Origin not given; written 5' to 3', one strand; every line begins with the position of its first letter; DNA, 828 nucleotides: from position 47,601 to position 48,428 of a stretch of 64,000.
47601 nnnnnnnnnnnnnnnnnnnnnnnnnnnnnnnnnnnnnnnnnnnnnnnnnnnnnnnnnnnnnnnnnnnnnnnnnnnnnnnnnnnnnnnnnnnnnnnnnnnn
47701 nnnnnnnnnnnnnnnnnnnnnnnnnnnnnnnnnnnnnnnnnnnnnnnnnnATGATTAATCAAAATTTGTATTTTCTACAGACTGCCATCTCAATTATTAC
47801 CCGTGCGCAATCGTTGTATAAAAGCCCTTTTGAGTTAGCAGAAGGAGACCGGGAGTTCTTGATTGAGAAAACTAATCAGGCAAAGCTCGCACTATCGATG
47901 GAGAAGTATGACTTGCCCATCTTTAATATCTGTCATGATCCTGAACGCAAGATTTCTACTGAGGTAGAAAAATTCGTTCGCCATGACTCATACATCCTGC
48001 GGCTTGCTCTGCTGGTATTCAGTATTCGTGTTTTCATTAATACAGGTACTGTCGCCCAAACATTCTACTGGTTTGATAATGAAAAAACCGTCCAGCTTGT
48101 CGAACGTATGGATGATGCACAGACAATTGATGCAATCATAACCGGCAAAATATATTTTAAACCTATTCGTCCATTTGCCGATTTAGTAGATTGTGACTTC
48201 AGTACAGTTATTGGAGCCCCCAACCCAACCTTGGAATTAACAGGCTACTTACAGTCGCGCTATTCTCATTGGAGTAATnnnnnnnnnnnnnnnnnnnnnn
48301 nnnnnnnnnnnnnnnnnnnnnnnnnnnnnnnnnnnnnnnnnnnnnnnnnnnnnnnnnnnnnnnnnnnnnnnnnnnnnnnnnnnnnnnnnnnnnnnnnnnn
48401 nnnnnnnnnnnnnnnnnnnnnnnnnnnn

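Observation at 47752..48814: FlhC-like (and probable FlhD-like) activator pair encoded inside the island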

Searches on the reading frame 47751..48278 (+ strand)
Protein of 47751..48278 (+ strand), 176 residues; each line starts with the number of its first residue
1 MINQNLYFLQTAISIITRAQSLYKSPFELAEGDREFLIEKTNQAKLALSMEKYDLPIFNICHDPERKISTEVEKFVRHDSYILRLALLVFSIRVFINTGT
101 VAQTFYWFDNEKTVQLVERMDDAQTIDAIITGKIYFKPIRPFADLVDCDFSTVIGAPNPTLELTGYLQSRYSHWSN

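Call 5: search_protein_families(library=pfam, proteins=[window:47751-48278:+], max_evalue=1)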
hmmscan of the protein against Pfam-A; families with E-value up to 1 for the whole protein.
window:47751-48278:+ (176 aa): 0 families

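Call 6: search_protein_families(library=ncbifam, proteins=[window:47751-48278:+], max_evalue=1)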
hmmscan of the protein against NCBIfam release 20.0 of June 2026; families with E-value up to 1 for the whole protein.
window:47751-48278:+ (176 aa): 0 families

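Call 13: find_homologous_proteins(query=window:47751-48278:+, max_evalue=0.001)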
Query window:47751-48278:+ (176 aa): 5 proteins with E <= 0.001 among 53 candidates.
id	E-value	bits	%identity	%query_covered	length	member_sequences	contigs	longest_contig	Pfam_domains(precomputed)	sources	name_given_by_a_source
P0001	2.9e-111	387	99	100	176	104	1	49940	-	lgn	-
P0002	2.6e-98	345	87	100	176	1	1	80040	-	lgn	-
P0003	3.3e-61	224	100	60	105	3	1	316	-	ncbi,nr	ncbi:TPA: hypothetical protein ND549_006200, partial [Klebsiella michiganensis]|nr:hypothetical prot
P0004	3.1e-49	185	50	99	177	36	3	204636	-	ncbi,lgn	ncbi:hypothetical protein AB7W88_02655 [Providencia vermicola]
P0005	2.8e-48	182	50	99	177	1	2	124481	-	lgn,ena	-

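Call 20: search_dna_similar(query=window:47751-48278:+, collection=plasmids, mode=protein, max_evalue=1, rows=spread, max_rows=40)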
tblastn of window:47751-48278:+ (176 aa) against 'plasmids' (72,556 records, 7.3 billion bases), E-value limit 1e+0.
Records with a match: 143; places in all: 145; records where one place covers at least 80% of the query: 142.
Best place of each record, by identity: >=99% 9; 95-99% 73; <60% 61.
By first word of the organism name: Citrobacter 56; Providencia 34; Klebsiella 22; Moellerella 8; Enterobacter 6; Escherichia 5; Proteus 5; Salmonella 2; Raoultella 1; Kosakonia 1; and 3 more.
By predicted mobility (MOB-suite, as given by PLSDB): conjugative 84; mobilizable 51; non-mobilizable 8.
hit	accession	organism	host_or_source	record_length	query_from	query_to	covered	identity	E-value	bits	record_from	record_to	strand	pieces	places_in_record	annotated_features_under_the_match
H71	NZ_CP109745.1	Citrobacter portucalensis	Homo sapiens,whole organism,urine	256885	1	176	100%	100.0%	8e-116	367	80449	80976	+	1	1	hypothetical protein | transglycosylase SLT domain-containing protein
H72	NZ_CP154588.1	Citrobacter freundii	Homo sapiens,rectal swab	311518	1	176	100%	100.0%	8e-116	367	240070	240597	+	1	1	hypothetical protein | transglycosylase SLT domain-containing protein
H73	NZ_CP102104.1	Klebsiella michiganensis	Blood,blood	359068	1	176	100%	100.0%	8e-116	367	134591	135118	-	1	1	hypothetical protein | transglycosylase SLT domain-containing protein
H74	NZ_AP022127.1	Enterobacter cloacae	-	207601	1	176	100%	98.9%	4e-115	365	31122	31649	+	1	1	hypothetical protein | transglycosylase SLT domain-containing protein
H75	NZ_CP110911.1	Citrobacter freundii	Homo sapiens,blood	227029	1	176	100%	98.9%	4e-115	365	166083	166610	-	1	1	hypothetical protein | transglycosylase SLT domain-containing protein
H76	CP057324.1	Citrobacter freundii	culture,Pooled pig faecal samples ...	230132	1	176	100%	98.9%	4e-115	365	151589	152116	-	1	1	hypothetical protein | transglycosylase SLT domain-containing protein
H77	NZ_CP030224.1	Salmonella enterica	-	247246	1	176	100%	98.9%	4e-115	365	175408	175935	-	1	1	hypothetical protein | transglycosylase SLT domain-containing protein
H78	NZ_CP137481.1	Citrobacter portucalensis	Homo sapiens,urine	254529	1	176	100%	98.9%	4e-115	365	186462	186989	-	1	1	hypothetical protein | transglycosylase SLT domain-containing protein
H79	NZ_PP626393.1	Citrobacter freundii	-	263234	1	176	100%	98.9%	4e-115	365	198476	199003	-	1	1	hypothetical protein | transglycosylase SLT domain-containing protein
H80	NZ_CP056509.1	Citrobacter sp. RHBSTW-00446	culture,Wastewater influent sample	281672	1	176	100%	98.9%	4e-115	365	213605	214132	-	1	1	hypothetical protein | transglycosylase SLT domain-containing protein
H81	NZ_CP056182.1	Citrobacter freundii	culture,Wastewater effluent sample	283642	1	176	100%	98.9%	4e-115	365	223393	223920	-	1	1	hypothetical protein | transglycosylase SLT domain-containing protein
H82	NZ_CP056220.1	Citrobacter sp. RHBSTW-00976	culture,Wastewater influent sample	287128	1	176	100%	98.9%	4e-115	365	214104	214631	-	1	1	hypothetical protein | transglycosylase SLT domain-containing protein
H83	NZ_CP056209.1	Citrobacter freundii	culture,Wastewater influent sample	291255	1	176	100%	98.9%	4e-115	365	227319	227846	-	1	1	hypothetical protein | transglycosylase SLT domain-containing protein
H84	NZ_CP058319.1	Citrobacter freundii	Homo sapiens,single cell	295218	1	176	100%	98.9%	4e-115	365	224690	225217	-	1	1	hypothetical protein | transglycosylase SLT domain-containing protein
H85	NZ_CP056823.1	Citrobacter sp. RHBSTW-00137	culture,Wastewater influent sample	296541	1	176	100%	98.9%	4e-115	365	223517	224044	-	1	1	hypothetical protein | transglycosylase SLT domain-containing protein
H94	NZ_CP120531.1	Providencia sp. PROV040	Homo sapiens,sputum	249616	1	175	99%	51.4%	4e-54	190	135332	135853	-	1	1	hypothetical protein | transglycosylase SLT domain-containing protein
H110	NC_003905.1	Proteus vulgaris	-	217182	1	174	99%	37.4%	1e-27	114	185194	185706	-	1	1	hypothetical protein | transglycosylase SLT domain-containing protein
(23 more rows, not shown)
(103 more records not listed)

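Call 23: predict_structure(alignment_id=A1)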
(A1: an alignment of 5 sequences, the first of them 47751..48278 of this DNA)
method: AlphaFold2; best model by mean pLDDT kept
length: 176 residues; sequences in the alignment: 5
mean_pLDDT: 54.5   pTM: 0.55
mean pLDDT of the five models: 54.5, 46.2, 41.0, 38.2, 33.5
residues with pLDDT >= 90: 0; 70-90: 22; 50-70: 83; < 50: 71
segments of 3 or more residues with pLDDT < 50: 1-24, 80-83, 93-104, 151-176
pLDDT, mean of each block of 10 residues (from residue 1): 40 39 54 69 66 60 71 52 49 44 54 66 63 69 66 38 39 34
secondary structure, 60 per line:
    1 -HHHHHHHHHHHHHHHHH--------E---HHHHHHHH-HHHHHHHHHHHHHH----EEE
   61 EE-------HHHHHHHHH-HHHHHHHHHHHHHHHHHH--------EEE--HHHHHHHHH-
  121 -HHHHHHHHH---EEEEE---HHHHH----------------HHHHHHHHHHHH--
elements in order: H2-18 H31-38 H40-53 E58-62 H70-78 H80-97 E106-108 H111-119 H122-130 E134-138 H142-146 H163-174

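Call 24: get_annotated_region(hit=H110, flank=6000)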
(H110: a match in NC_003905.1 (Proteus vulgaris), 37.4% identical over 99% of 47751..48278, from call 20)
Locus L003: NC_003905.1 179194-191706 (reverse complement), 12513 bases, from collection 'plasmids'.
description: Proteus vulgaris plasmid Rts1, complete sequence
organism: Proteus vulgaris (NCBI taxid 585)
taxonomy: Bacteria; Pseudomonadota; Gammaproteobacteria; Enterobacterales; Morganellaceae; Proteus; Proteus vulgaris
host: -; source: -; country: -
typing (MOB-suite, as given by PLSDB): conjugative; replicon IncT; relaxase MOBH; mating-pair formation MPF_F
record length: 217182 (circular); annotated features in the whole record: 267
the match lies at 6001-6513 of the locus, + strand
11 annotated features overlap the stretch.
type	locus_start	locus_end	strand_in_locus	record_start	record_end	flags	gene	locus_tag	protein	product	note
CDS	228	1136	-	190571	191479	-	-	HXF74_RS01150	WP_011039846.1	hypothetical protein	-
CDS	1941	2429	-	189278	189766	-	-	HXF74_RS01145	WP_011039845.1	hypothetical protein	-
CDS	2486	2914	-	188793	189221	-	mobI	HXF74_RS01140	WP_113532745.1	conjugative transfer protein MobI(A/C)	-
CDS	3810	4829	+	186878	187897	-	-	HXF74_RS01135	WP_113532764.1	ParM/StbA family protein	GO:0030541 - plasmid partitioning [Evidence IEA]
CDS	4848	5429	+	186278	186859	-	-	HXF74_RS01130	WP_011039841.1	hypothetical protein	-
CDS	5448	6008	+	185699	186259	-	-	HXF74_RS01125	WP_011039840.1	transglycosylase SLT domain-containing protein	-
CDS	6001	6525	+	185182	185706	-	-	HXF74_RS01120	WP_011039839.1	hypothetical protein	-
CDS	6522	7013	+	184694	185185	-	-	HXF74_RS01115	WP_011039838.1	FlhC family transcriptional regulator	GO:0045893 - positive regulation of DNA-templated transcription [Evidence IEA]; GO:1902208 - regulation of ...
CDS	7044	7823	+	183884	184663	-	-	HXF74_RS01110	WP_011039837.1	hypothetical protein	-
CDS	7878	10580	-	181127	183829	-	traN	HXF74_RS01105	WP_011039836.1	conjugal transfer mating pair stabilization protein TraN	-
CDS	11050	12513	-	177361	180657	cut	-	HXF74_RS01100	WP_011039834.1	conjugal transfer protein TraG N-terminal domain-containing protein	-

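Call 26: search_protein_representatives(alignment_id=A1)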
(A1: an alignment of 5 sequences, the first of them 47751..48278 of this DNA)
Query: 5 sequences, 176 profile positions. Proteins with E-value up to 0.001 (for the whole library): 7; up to 1e-10: 4; up to 1e-30: 2. The best 7 are listed.
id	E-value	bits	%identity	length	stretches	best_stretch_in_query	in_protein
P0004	6.5e-94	329.4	-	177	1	1-176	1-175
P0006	2.7e-43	164.6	-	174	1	1-174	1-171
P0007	4.1e-25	105.4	-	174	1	1-175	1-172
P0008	1.7e-14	70.8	-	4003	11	117-160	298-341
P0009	6.4e-09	52.6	-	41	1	1-32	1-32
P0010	9.5e-07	45.6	-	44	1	1-43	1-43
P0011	7.8e-04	36.1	-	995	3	122-149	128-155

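Call 31: search_protein_families(library=pfam, proteins=[L003:6001-6522:+, P0007, L003:6522-7010:+], max_evalue=10)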
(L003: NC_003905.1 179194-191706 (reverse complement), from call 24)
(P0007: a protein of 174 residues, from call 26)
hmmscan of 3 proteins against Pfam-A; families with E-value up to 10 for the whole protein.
L003:6001-6522:+ (174 aa): 0 families

P0007 (174 aa): 0 families

L003:6522-7010:+ (163 aa): 2 families
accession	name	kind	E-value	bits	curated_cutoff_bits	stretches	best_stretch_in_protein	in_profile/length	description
PF05280.16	FlhC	-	5.7e-13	49.4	27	1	15-162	18-161/173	Flagellar transcriptional activator (FlhC)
PF00437.27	T2SSE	-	0.093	11.8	24.9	1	13-59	252-288/370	Type II/IV secretion system protein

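Call 42: find_homologous_proteins(query=A2, max_evalue=0.01)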
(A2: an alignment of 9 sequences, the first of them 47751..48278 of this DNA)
Query A2 (9 sequences) (176 aa, profile of the alignment): 11 proteins with E <= 0.01 among 1171 candidates.
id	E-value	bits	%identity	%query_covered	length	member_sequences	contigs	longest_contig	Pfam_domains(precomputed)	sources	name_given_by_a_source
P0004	5.1e-72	260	50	99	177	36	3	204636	-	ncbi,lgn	ncbi:hypothetical protein AB7W88_02655 [Providencia vermicola]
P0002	7.2e-71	256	87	100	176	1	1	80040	-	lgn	-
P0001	8.2e-71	256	99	100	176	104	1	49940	-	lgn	-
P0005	1.0e-69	252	50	99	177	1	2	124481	-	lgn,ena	-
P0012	2.1e-52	196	20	73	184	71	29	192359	-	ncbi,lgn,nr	ncbi:hypothetical protein WMR86_19855 (plasmid) [Proteus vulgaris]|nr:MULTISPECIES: hypothetical pro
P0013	6.6e-51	191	-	-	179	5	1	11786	-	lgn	-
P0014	1.0e-40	158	27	40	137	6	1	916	-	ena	-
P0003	3.4e-38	150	100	60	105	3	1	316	-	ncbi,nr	ncbi:TPA: hypothetical protein ND549_006200, partial [Klebsiella michiganensis]|nr:hypothetical prot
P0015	1.5e-32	131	25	51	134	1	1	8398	-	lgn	-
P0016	3.1e-19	88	25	30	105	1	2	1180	-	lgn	-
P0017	8.1e-11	60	23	25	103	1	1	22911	-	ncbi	-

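Call 51: fold_search(model_id=the predicted structure, library=pdb)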
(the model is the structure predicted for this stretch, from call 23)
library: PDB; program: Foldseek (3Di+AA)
matches with E <= 10: 28; with E <= 0.001: 0
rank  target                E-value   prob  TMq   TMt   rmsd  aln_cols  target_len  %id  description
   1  9rkq_A                4.3e+00  0.04  0.14  0.07  15.2        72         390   14  Agrobacterium phage 7-7-1 portal (released 2025-12-10)
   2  5okd_B                4.3e+00  0.01  0.11  0.07  14.1       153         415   10  Crystal structure of bovine Cytochrome bc1 in complex with inhibitor SCR0911. (released 2018-02-28)
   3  6fo6_O                4.5e+00  0.01  0.11  0.07  15.5       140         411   11  CryoEM structure of bovine cytochrome bc1 in complex with the anti-malarial inhibitor SCR0911 (released 2018-02-28)
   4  6fo6_B                4.5e+00  0.01  0.11  0.07  15.5       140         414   11  CryoEM structure of bovine cytochrome bc1 in complex with the anti-malarial inhibitor SCR0911 (released 2018-02-28)
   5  6pfk_A                4.5e+00  0.01  0.11  0.07  20.8       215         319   11  PHOSPHOFRUCTOKINASE, INHIBITED T-STATE (released 1996-07-11)
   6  5o5q_A                6.3e+00  0.05  0.19  0.13   9.8        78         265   12  X-ray crystal structure of RapZ from Escherichia coli (P3221 space group) (released 2017-08-30)
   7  7ae8_D                6.3e+00  0.01  0.16  0.18  18.0       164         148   13  Crystal structure of HEPN(R102A) toxin (released 2020-12-30)
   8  7v9f_A                6.3e+00  0.01  0.15  0.17  17.9       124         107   12  Selenomethionine mutant (L740Sem) of BEN4 domain of protein Bend3 with DNA (released 2022-02-16)
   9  9gnv_A                6.3e+00  0.01  0.14  0.14  16.3       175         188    8  Human SENP5 in complex with SUMO1 (released 2025-06-25)
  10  4hf2_B                6.7e+00  0.01  0.12  0.16  16.5       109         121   16  Crystal Structure of E43A IscR mutant bound to its promoter (released 2013-05-08)
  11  8zrn_D                7.5e+00  0.01  0.14  0.08  22.2       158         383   11  Structure of abt (released 2025-04-30)
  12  6haw_B                7.5e+00  0.01  0.13  0.07  14.3       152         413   10  Crystal structure of bovine cytochrome bc1 in complex with 2-pyrazolyl quinolone inhibitor WDH2G7 (released 2019-01-16)
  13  1n8j_A                8.4e+00  0.02  0.17  0.16   8.8        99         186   11  Crystal Structure of AhpC with Active Site Cysteine mutated to Serine (C46S) (released 2003-04-29)
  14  3a4v_A                8.4e+00  0.01  0.11  0.07  10.4        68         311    6  Crystal structure of pyruvate bound L-Threonine dehydrogenase from Hyperthermophilic Archaeon Thermoplasma volcanium (released 2010-07-28)
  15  9i05_Xs               8.9e+00  0.02  0.19  0.16  15.6       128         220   12  Cryo-EM structure of the large subunit of the mitochondrial ribosome from Toxoplasma gondii (released 2025-06-11)
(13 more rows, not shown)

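Call 54: predict_structure(alignment_id=A3)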
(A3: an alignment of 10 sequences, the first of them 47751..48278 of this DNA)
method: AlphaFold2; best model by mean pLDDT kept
length: 176 residues; sequences in the alignment: 10
mean_pLDDT: 86.3   pTM: 0.84
mean pLDDT of the five models: 86.3, 81.9, 81.6, 78.9, 77.5
residues with pLDDT >= 90: 90; 70-90: 74; 50-70: 12; < 50: 0
segments of 3 or more residues with pLDDT < 50: none
pLDDT, mean of each block of 10 residues (from residue 1): 82 88 89 93 92 88 85 86 94 84 87 92 93 93 87 58 81 82
secondary structure, 60 per line:
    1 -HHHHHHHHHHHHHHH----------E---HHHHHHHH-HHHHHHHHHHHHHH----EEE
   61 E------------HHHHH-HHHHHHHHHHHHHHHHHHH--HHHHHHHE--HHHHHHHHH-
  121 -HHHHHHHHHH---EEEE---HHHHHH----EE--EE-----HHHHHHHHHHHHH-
elements in order: H2-16 H31-38 H40-53 E58-61 H74-78 H80-98 H101-107 H111-119 H122-131 E135-138 H142-147 H163-175

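Call 69: get_annotated_region(hit=H94, flank=12000)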
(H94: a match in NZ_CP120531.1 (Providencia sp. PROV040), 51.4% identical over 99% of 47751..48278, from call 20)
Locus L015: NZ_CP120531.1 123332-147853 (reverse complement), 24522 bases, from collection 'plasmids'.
description: Providencia sp. PROV040 plasmid pPROV040-OXA, complete sequence
organism: Providencia sp. PROV040 (NCBI taxid 2949771)
taxonomy: Bacteria; Pseudomonadota; Gammaproteobacteria; Enterobacterales; Morganellaceae; Providencia; Providencia sp. PROV040
host: -; source: Homo sapiens,sputum; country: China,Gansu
typing (MOB-suite, as given by PLSDB): mobilizable; relaxase MOBH
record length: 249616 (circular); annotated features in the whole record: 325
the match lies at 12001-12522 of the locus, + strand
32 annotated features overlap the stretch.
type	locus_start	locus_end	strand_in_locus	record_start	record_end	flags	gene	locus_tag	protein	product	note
CDS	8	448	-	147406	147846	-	-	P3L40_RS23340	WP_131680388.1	hypothetical protein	-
CDS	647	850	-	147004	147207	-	-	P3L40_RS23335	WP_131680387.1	hypothetical protein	-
CDS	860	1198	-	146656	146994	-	-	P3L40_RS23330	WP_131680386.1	hypothetical protein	-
CDS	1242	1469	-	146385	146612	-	-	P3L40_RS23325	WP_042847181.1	hypothetical protein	-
CDS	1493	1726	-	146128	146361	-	-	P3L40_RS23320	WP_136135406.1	hypothetical protein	-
CDS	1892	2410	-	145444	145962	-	-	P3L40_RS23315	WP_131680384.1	hypothetical protein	-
CDS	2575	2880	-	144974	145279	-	-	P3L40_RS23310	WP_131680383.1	hypothetical protein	-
CDS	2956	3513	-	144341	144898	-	-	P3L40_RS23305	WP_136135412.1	HD family hydrolase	-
CDS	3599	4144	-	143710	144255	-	-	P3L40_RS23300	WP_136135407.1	hypothetical protein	-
CDS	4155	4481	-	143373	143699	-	-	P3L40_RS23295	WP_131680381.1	hypothetical protein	-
CDS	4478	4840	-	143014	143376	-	-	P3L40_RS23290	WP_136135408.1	hypothetical protein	-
CDS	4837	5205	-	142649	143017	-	-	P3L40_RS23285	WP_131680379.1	hypothetical protein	-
CDS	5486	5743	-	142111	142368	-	yfaE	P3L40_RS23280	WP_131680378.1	class I ribonucleotide reductase maintenance protein YfaE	-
CDS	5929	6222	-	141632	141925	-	-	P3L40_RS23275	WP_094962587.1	hypothetical protein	-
CDS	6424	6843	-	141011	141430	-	-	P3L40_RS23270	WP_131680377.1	hypothetical protein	-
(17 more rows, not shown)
